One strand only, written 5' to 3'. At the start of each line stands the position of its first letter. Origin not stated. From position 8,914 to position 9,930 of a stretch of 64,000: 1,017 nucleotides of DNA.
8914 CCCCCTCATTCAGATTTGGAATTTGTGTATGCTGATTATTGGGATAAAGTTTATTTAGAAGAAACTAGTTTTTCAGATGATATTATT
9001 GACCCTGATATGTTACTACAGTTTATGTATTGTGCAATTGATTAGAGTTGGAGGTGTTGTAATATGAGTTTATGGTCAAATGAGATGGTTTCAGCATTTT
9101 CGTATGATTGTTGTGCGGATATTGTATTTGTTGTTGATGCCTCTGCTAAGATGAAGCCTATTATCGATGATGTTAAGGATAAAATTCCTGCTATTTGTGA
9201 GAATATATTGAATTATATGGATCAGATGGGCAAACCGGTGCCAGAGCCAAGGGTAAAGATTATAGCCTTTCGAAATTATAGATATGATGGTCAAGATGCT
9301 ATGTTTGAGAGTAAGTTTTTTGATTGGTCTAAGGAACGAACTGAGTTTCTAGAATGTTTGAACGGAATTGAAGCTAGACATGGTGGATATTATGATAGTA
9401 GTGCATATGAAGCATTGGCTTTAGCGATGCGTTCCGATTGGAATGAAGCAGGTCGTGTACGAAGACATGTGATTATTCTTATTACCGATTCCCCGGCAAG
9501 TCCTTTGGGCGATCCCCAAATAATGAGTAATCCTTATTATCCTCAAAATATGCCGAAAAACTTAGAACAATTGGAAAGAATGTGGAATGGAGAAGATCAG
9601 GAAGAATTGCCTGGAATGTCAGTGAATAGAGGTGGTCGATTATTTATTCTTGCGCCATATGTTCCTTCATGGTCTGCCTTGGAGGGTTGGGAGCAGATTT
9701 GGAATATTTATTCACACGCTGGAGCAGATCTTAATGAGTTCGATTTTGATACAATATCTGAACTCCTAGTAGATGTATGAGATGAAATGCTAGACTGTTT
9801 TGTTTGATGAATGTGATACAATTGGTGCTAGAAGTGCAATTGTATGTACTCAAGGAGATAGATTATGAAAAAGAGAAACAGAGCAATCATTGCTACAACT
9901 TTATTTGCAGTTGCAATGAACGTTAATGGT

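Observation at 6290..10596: Candidate undescribed module: Zn-ribbon/TM/DUF4214 protein, three tandem cytosolic vWA paralogs, acidic lipoprotein and L7/L12-CTD-like protein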

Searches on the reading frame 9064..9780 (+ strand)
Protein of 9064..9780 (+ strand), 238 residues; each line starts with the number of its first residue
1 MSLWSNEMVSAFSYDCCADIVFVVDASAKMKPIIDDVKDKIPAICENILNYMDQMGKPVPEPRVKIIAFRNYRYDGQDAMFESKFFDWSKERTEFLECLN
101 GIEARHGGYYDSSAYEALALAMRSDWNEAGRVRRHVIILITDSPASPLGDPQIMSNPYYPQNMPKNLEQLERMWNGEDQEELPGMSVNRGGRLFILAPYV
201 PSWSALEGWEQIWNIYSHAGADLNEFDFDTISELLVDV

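Call 3: search_protein_families(library=pfam, proteins=[window:9064-9780:+], max_evalue=1)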
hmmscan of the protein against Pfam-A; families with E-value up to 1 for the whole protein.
window:9064-9780:+ (238 aa): 6 families
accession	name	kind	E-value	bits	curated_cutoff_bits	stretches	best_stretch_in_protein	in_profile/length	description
PF13519.12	VWA_2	-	2.9e-08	34.7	27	1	20-143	1-106/107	von Willebrand factor type A domain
PF00092.34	VWA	-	0.00017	22.3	23.8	1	19-145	1-115/174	von Willebrand factor type A domain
PF11265.14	Med25_VWA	-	0.00018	21.7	21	1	17-170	4-159/213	Mediator complex subunit 25 von Willebrand factor type A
PF25106.1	VWA_4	-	0.00093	19.2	27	0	20-51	2-33/169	von Willebrand factor A domain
PF13768.12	VWA_3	-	0.022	15.3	27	1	19-47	2-30/155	von Willebrand factor type A domain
PF14818.11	SOGA1-2-like_CC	-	0.65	10.4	26.6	0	87-99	13-25/54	SOGA 1/2-like, coiled-coil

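Call 4: search_protein_families(library=padloc, proteins=[window:9064-9780:+], max_evalue=1)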
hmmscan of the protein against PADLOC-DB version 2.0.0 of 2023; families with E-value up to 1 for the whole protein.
window:9064-9780:+ (238 aa): 0 families

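Call 7: search_protein_families(library=ncbifam, proteins=[window:9064-9780:+], max_evalue=0.1)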
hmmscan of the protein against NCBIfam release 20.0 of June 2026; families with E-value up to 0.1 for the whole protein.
window:9064-9780:+ (238 aa): 0 families

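Call 8: find_homologous_proteins(query=window:9064-9780:+, max_evalue=0.001)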
Query window:9064-9780:+ (238 aa): 5 proteins with E <= 0.001 among 195 candidates.
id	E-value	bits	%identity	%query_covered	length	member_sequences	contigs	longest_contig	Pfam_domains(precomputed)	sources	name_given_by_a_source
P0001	9.2e-162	554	100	100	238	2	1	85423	PF13519.13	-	-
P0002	2.6e-57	212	46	96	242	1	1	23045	PF25106.2,PF13519.13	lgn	-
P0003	2.1e-39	154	42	83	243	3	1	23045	PF25106.2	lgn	-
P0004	1.1e-32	132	35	92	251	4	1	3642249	PF00092.35,PF25106.2,PF13519.13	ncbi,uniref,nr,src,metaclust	ncbi:hypothetical protein Tfu_0599 [Thermobifida fusca YX]|uniref:VWFA domain-containing protein n=2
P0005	1.1e-20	92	36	77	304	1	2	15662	PF25106.2,PF13519.13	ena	-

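Call 9: find_encoding_contigs(protein=P0002, flank=10000, max_places=4)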
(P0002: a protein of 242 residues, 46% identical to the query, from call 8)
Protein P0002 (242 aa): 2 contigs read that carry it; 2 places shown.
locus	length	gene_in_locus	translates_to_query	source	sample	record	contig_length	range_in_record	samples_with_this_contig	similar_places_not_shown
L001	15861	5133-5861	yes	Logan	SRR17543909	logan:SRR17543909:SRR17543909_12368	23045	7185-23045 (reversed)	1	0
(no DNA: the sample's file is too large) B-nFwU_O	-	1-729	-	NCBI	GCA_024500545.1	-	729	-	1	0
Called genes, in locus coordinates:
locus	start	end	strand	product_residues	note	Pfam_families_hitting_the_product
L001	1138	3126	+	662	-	PF13946:DUF4214, PF01473:Choline_bind_1 (faint), PF19127:Choline_bind_3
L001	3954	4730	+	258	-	PF01841:Transglut_core (weak)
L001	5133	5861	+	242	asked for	PF13519:VWA_2 (weak), PF25106:VWA_4 (weak)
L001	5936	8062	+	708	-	PF13672:PP2C_2 (faint)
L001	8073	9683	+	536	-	PF00069:Pkinase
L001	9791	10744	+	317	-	-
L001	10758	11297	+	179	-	PF09346:SMI1_KNR4, PF14568:SUKH_6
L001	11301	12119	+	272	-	-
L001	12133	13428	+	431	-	PF02534:T4SS-DNA_transf, PF01935:DUF87 (weak), PF10412:TrwB_AAD_bind, PF12696:TraG-D_C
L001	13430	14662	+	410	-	-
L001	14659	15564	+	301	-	PF01435:Peptidase_M48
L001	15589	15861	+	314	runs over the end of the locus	PF02342:TerD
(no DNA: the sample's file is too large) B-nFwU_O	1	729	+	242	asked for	PF13519:VWA_2 (weak), PF25106:VWA_4 (weak)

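Call 10: find_encoding_contigs(protein=P0004, flank=8000, max_places=4)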
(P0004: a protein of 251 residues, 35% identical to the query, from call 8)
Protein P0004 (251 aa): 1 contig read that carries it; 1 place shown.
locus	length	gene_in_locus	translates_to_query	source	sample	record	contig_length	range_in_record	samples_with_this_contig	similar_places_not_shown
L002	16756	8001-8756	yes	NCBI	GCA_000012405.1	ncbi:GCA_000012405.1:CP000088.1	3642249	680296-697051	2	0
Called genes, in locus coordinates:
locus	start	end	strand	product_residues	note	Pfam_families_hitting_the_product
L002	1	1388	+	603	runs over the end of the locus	PF00069:Pkinase, PF01636:APH (faint), PF03109:ABC1 (faint), PF07714:PK_Tyr_Ser-Thr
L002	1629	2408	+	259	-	PF01012:ETF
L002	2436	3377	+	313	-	PF01012:ETF, PF00766:ETF_alpha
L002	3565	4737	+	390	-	PF00266:Aminotran_5, PF01041:DegT_DnrJ_EryC1 (weak), PF01212:Beta_elim_lyase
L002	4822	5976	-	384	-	-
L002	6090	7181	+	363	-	PF03054:tRNA_Me_trans, PF20259:tRNA_Me_trans_M, PF20258:tRNA_Me_trans_C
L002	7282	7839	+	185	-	PF09335:VTT_dom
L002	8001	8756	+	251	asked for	PF00092:VWA (weak), PF13519:VWA_2 (weak), PF25106:VWA_4 (weak)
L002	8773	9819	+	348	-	-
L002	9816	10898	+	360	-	PF00069:Pkinase, PF07714:PK_Tyr_Ser-Thr (faint), PF06293:Kdo (weak)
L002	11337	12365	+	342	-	PF01717:Meth_synt_2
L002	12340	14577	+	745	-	PF22745:Nlig-Ia, PF01653:DNA_ligase_aden, PF03120:OB_DNA_ligase, PF03119:DNA_ligase_ZBD, PF12826:HHH_2, PF14520:HHH_5, PF00633:HHH (weak), PF00533:BRCT, +1 more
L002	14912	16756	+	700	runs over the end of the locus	PF00990:GGDEF, PF00563:EAL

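Call 11: find_encoding_contigs(protein=P0005, flank=8000, max_places=4)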
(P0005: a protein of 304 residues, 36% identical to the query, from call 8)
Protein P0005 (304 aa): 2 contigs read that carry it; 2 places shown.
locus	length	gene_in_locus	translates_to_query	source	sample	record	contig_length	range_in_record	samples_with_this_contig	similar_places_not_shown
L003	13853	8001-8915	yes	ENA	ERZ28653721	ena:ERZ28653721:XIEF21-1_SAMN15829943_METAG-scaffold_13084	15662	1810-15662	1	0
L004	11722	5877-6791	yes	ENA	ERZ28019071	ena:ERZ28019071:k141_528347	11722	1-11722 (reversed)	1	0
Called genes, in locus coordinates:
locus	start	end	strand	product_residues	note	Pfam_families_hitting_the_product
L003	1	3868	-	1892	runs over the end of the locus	?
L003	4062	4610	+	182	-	PF04542:Sigma70_r2, PF08281:Sigma70_r4_2, PF04545:Sigma70_r4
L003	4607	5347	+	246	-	PF14285:DUF4367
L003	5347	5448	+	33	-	-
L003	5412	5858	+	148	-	-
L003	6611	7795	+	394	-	PF03747:ADP_ribosyl_GH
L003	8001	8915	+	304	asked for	PF13519:VWA_2 (weak), PF25106:VWA_4 (weak)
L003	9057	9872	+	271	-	PF25106:VWA_4 (weak)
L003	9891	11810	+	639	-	-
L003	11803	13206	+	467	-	PF00069:Pkinase, PF07714:PK_Tyr_Ser-Thr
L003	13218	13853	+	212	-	?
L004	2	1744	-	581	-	?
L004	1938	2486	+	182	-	PF04542:Sigma70_r2, PF08281:Sigma70_r4_2, PF04545:Sigma70_r4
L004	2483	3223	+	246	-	PF14285:DUF4367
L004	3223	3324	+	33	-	-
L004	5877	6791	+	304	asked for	PF13519:VWA_2 (weak), PF25106:VWA_4 (weak)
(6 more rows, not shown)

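Call 15: find_encoding_contigs(protein=P0003, flank=10000, max_places=6)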
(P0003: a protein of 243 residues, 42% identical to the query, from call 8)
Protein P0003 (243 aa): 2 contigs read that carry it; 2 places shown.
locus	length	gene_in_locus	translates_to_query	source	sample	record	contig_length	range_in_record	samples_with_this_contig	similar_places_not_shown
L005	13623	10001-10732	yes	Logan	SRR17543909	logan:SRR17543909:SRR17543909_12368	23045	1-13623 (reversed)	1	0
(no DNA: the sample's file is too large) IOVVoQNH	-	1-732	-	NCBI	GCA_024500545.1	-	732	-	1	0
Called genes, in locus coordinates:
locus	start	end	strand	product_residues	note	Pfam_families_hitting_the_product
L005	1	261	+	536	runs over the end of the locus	PF00069:Pkinase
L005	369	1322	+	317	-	-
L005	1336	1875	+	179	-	PF09346:SMI1_KNR4, PF14568:SUKH_6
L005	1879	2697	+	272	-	-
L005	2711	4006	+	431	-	PF02534:T4SS-DNA_transf, PF01935:DUF87 (weak), PF10412:TrwB_AAD_bind, PF12696:TraG-D_C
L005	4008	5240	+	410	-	-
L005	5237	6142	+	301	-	PF01435:Peptidase_M48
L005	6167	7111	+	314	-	PF02342:TerD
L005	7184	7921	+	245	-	PF13519:VWA_2, PF25106:VWA_4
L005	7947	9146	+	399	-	PF13946:DUF4214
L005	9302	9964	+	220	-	-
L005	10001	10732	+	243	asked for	PF25106:VWA_4 (faint)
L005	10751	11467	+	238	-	PF13519:VWA_2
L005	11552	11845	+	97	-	-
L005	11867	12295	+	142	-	-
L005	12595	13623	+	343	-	?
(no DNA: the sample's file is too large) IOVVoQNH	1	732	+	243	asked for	PF25106:VWA_4 (faint)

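Call 19: find_related_loci(query=A1, collection=genome_contigs, flank=10000)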
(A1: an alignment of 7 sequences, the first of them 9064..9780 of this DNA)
Query A1 (238 aa) in genome_contigs; peptide patterns used: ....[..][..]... (x = any residue, [..] = any of these).
25 stretches matched a pattern; 16 encode a relative of the query (tblastn E <= 1e-3); 15 distinct loci.
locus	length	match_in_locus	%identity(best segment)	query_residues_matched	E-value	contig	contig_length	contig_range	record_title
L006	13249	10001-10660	45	17-237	3e-57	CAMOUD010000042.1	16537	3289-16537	MAG: uncultured Lachnospiraceae bacterium isolate SRR873604_bin.45_metaWRAP_v1.3_MAG genome assembly, contig: NODE_7051_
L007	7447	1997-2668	37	8-237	2e-39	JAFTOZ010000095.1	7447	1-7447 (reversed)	MAG: Clostridia bacterium isolate RGIG4018 Roe_deer_Cecum-5__c451168, whole genome shotgun sequence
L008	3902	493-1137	35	19-237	8e-39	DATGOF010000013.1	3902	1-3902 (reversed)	MAG TPA_asm: Acidobacteriota bacterium isolate SMAG_U10362 k141_1783418, whole genome shotgun sequence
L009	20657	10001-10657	36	19-231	3e-37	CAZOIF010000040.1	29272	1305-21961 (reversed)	MAG TPA_asm: uncultured Eubacterium sp. isolate SRP199465_co1_332 genome assembly, contig: NODE_3794_length_29272_cov_13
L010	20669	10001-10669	34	8-237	1e-36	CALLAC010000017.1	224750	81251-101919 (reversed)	MAG: uncultured Cytophagales bacterium isolate L1_Bin_MAXBIN__057_1 genome assembly, contig: c_000000016411, whole genom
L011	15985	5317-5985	35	8-237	1e-36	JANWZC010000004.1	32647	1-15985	MAG: Raineya sp. isolate SKYG86 NODE_4_length_32647_cov_6.102272, whole genome shotgun sequence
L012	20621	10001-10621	35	19-231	7e-36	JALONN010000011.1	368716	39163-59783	MAG: Raineya sp. isolate Prado078 scaffold_44, whole genome shotgun sequence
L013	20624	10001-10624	36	19-231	1e-34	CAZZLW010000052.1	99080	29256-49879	MAG TPA_asm: uncultured Cytophagales bacterium isolate binchicken_co23_212 genome assembly, contig: k141_433257, whole g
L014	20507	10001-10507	37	9-177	4e-32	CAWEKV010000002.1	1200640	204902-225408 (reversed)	MAG: uncultured Planctomycetia bacterium isolate MFD05747.bin.2.36 genome assembly, contig: contig_29047, whole genome s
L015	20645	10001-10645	30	19-237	3e-32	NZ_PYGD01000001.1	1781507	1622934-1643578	Taibaiella chishuiensis strain CGMCC 1.12700 Ga0171613_101, whole genome shotgun sequence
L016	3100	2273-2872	35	15-212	2e-31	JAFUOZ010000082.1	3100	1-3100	MAG: Oscillospiraceae bacterium isolate RGIG4694 Roe_deer_Rectum.Co__c1828348, whole genome shotgun sequence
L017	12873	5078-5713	32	20-237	2e-30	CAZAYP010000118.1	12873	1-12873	MAG TPA_asm: uncultured Verrucomicrobiota bacterium isolate SRP272421_co3_169 genome assembly, contig: NODE_13981_length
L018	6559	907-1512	34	18-212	8e-27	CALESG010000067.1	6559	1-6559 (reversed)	MAG TPA_asm: uncultured Ruminococcus sp. isolate ERR318704_bin.130_CONCOCT_v1.1_MAG genome assembly, contig: ERZ1764584.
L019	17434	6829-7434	34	18-212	3e-25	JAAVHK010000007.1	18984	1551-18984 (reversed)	MAG: Ruminococcus sp. isolate Mgla_MAG_17-bin_14 c_000000018374, whole genome shotgun sequence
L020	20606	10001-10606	34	18-212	3e-25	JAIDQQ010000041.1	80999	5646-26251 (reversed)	MAG: Ruminococcus sp. isolate SC0360_S7_1 SC0360_S7_1_contig_41, whole genome shotgun sequence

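Call 24: search_protein_families(library=pfam, proteins=[L001:3954-4730:+, L001:5936-8062:+, L001:8073-9683:+, L001:9791-10744:+, L001:11301-12119:+, L001:12133-13428:+, L001:13430-14662:+, L001:14659-15564:+, L005:6167-7111:+, L005:7184-7921:+], max_evalue=0.05)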
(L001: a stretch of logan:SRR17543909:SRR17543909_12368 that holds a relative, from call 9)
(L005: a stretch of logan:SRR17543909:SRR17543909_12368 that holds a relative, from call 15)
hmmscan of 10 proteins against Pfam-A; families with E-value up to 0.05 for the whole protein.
L001:3954-4730:+ (258 aa): 1 family
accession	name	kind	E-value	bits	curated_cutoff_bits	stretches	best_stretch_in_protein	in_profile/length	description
PF01841.26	Transglut_core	-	3.2e-06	27.8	23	1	118-191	19-98/108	Transglutaminase-like superfamily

L001:5936-8062:+ (708 aa): 2 families
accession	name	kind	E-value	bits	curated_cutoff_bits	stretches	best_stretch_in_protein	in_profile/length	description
PF13672.11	PP2C_2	-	7.7e-05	22.8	24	1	115-279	37-185/209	Protein phosphatase 2C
PF20277.3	CTD11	-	0.019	15.9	27.7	0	573-671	31-126/138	C-terminal domain 11 of the ABC-three component (ABC-3C) systems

L001:8073-9683:+ (536 aa): 6 families
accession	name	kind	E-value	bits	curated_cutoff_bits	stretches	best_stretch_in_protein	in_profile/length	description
PF00069.31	Pkinase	-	5.7e-21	75.5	31.7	1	85-309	59-259/263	Protein kinase domain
PF07714.23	PK_Tyr_Ser-Thr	-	0.00018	21.3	23.1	1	127-310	104-257/258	Protein tyrosine and serine/threonine kinase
PF17667.7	Pkinase_fungal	-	0.0014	17.9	24.1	1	113-195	273-361/387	Fungal protein kinase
PF06293.20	Kdo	-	0.0037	17.2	21.3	1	125-174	118-167/207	Lipopolysaccharide kinase (Kdo/WaaP) family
PF19974.5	TCAD9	-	0.013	15.1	40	1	132-174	285-322/429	Ternary complex associated domain 9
PF01636.29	APH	-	0.041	14.1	23.2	0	144-177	168-198/239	Phosphotransferase enzyme family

L001:9791-10744:+ (317 aa): 1 family
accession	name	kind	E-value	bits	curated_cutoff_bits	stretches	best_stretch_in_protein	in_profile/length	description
PF22289.1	DmmA-like_C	-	0.049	14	27.4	0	6-29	3-26/44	Dimethylamine monooxygenase subunit DmmA-like, C-terminal domain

L001:11301-12119:+ (272 aa): 1 family
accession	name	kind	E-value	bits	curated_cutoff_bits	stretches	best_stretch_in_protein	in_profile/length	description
PF15636.11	Tox-GHH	-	2.9e-18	66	25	1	10-78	8-77/78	GHH signature containing HNH/Endo VII superfamily nuclease toxin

L001:12133-13428:+ (431 aa): 5 families
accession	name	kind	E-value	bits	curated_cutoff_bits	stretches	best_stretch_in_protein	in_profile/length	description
PF10412.15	TrwB_AAD_bind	-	1.2e-47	163.1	20.5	1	31-373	4-329/387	Type IV secretion-system coupling protein DNA-binding domain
PF02534.20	T4SS-DNA_transf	-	4.6e-13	49.3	20.1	1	43-370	45-385/468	Type IV secretory system Conjugative DNA transfer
PF12696.13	TraG-D_C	-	3.6e-12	46.7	22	1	289-377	1-89/126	TraM recognition site of TraD and TraG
PF01935.23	DUF87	-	1.9e-06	28.6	23.2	1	38-116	19-87/220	Helicase HerA, central domain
PF04851.21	ResIII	-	0.019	15.3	22.5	0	42-82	23-63/164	Type III restriction enzyme, res subunit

L001:13430-14662:+ (410 aa): 0 families

L001:14659-15564:+ (301 aa): 1 family
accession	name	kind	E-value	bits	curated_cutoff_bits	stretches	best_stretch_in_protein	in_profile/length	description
PF01435.24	Peptidase_M48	-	1e-24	87.9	20.3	1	94-293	9-185/186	Peptidase family M48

L005:6167-7111:+ (314 aa): 1 family
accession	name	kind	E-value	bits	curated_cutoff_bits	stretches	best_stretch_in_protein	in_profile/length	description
PF02342.23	TerD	-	1.2e-39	136.2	25.3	1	116-300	3-184/187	TerD domain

L005:7184-7921:+ (245 aa): 4 families
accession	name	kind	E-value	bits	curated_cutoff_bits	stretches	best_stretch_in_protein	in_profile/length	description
PF25106.1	VWA_4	-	1.1e-10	41.8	27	1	30-155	2-107/169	von Willebrand factor A domain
PF13519.12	VWA_2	-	2.3e-08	35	27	1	30-152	1-106/107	von Willebrand factor type A domain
PF00092.34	VWA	-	2.7e-05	24.9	23.8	1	29-152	1-113/174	von Willebrand factor type A domain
PF00362.24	Integrin_beta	-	0.0055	16.9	24.8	0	97-154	89-147/248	Integrin beta chain VWA domain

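Call 25: search_protein_families(library=padloc, proteins=[L001:3954-4730:+, L001:5133-5861:+, L001:5936-8062:+, L001:8073-9683:+, L001:9791-10744:+, L001:11301-12119:+, L001:12133-13428:+, L001:13430-14662:+, L005:6167-7111:+, L005:7184-7921:+], max_evalue=0.1)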
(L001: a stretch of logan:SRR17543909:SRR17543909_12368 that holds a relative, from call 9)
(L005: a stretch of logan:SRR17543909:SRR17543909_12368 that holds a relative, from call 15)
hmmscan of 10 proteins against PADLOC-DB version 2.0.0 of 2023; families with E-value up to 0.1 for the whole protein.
L001:3954-4730:+ (258 aa): 0 families

L001:5133-5861:+ (242 aa): 0 families

L001:5936-8062:+ (708 aa): 0 families

L001:8073-9683:+ (536 aa): 33 families (the best 25 are shown)
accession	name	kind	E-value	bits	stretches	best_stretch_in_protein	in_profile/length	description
PDLC04138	mad6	-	4.6e-23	80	1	121-325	149-324/659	mads_6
PDLC04047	PD-T4-6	-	2.5e-17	61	1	68-240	60-212/327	-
PDLC03920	MkoA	-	1.6e-14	51.2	1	85-315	72-278/1112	-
PDLC04042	PD-T4-6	-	4.8e-14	50.7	1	85-309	70-267/292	-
PDLC04048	PD-T4-6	-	8.7e-14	49.6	1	54-241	47-212/354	-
PDLC04053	PD-T4-6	-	1.6e-13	48.8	1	71-239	55-210/311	-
PDLC04039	PD-T4-6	-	1.1e-10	39.2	1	71-239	60-214/458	-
PDLC04060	PD-T4-6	-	3.7e-10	37.3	1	85-239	69-208/486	-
PDLC04057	PD-T4-6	-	3.4e-09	34.2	1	85-239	69-209/443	-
PDLC04043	PD-T4-6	-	3.9e-09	34.1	1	85-239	76-216/452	-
PDLC04055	PD-T4-6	-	5.4e-09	33.3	1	53-243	105-277/496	-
PDLC04054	PD-T4-6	-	2.1e-08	32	1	97-241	84-213/347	-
PDLC04050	PD-T4-6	-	1.2e-07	29.1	1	71-311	109-323/480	-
PDLC03921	MkoA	-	3.5e-07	26.3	1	119-241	305-416/1607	-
PDLC04044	PD-T4-6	-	3.6e-07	27.6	1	97-315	111-293/372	-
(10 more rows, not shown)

L001:9791-10744:+ (317 aa): 0 families

L001:11301-12119:+ (272 aa): 0 families

L001:12133-13428:+ (431 aa): 8 families
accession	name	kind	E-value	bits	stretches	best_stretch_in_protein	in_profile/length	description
PDLC04140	mad8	-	2.1e-11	41.9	1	43-371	28-270/314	mads_8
PDLC02684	DndH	-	4.1e-05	19.2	1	38-103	1363-1428/1715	DndH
PDLC02185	HerA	-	4.2e-05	20.5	1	38-104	160-222/585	-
PDLC01055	HerA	-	9.8e-05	19.3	1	28-87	145-201/532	Type III coevolved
PDLC04105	HerA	-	0.00023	17.9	1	38-91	162-213/576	-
PDLC04100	HerA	-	0.00031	17.5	1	38-104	159-221/580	-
PDLC04103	HerA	-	0.0015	14.9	1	38-87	168-214/579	-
PDLC00287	PtuA1|PtuA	-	0.0038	14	1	17-125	195-303/584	AAA ATPase domain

L001:13430-14662:+ (410 aa): 0 families

L005:6167-7111:+ (314 aa): 0 families

L005:7184-7921:+ (245 aa): 0 families
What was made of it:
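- Its gene content was typed with Pfam and PADLOC (calls 24, 25).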

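Call 33: find_related_loci(query=A1, collection=metagenome_contigs, flank=10000)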
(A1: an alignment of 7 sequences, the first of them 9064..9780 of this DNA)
Query A1 (238 aa) in metagenome_contigs; peptide patterns used: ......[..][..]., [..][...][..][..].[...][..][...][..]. (x = any residue, [..] = any of these).
600 stretches matched a pattern (row limit reached: there are more); 76 encode a relative of the query (tblastn E <= 1e-3); 76 distinct loci.
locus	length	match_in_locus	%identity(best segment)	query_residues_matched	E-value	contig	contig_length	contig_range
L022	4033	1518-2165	39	17-236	8e-46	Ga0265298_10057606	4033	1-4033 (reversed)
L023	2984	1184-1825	38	19-236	5e-44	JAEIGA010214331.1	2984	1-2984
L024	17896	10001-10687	36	7-237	1e-42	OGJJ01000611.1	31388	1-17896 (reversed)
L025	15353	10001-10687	36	7-237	9e-43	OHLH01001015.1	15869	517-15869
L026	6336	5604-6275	36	12-237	3e-42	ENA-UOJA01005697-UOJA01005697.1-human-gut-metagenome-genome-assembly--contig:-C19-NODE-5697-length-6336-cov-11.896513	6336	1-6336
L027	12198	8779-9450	36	12-237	3e-42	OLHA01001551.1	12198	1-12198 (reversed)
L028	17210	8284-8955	36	12-237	3e-42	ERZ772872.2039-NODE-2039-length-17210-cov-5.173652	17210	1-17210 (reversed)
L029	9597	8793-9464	36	12-237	1e-41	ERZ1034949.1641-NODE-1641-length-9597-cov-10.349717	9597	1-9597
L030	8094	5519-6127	35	18-238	3e-39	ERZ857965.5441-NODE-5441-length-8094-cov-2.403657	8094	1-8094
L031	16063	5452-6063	35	18-238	5e-39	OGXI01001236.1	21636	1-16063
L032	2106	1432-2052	38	19-231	4e-39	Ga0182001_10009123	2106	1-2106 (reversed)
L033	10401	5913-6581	36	8-237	7e-39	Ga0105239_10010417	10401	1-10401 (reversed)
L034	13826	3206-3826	33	7-217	4e-38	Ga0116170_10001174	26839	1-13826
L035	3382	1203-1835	32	3-217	8e-38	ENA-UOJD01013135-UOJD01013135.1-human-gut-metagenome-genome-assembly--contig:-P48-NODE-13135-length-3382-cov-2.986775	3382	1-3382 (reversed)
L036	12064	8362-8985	33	19-231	8e-38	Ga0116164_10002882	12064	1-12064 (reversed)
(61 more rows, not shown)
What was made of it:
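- Tried and rejected: The neighbourhood work therefore relied on pattern scans of genome and metagenome contigs (calls 19, 33).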
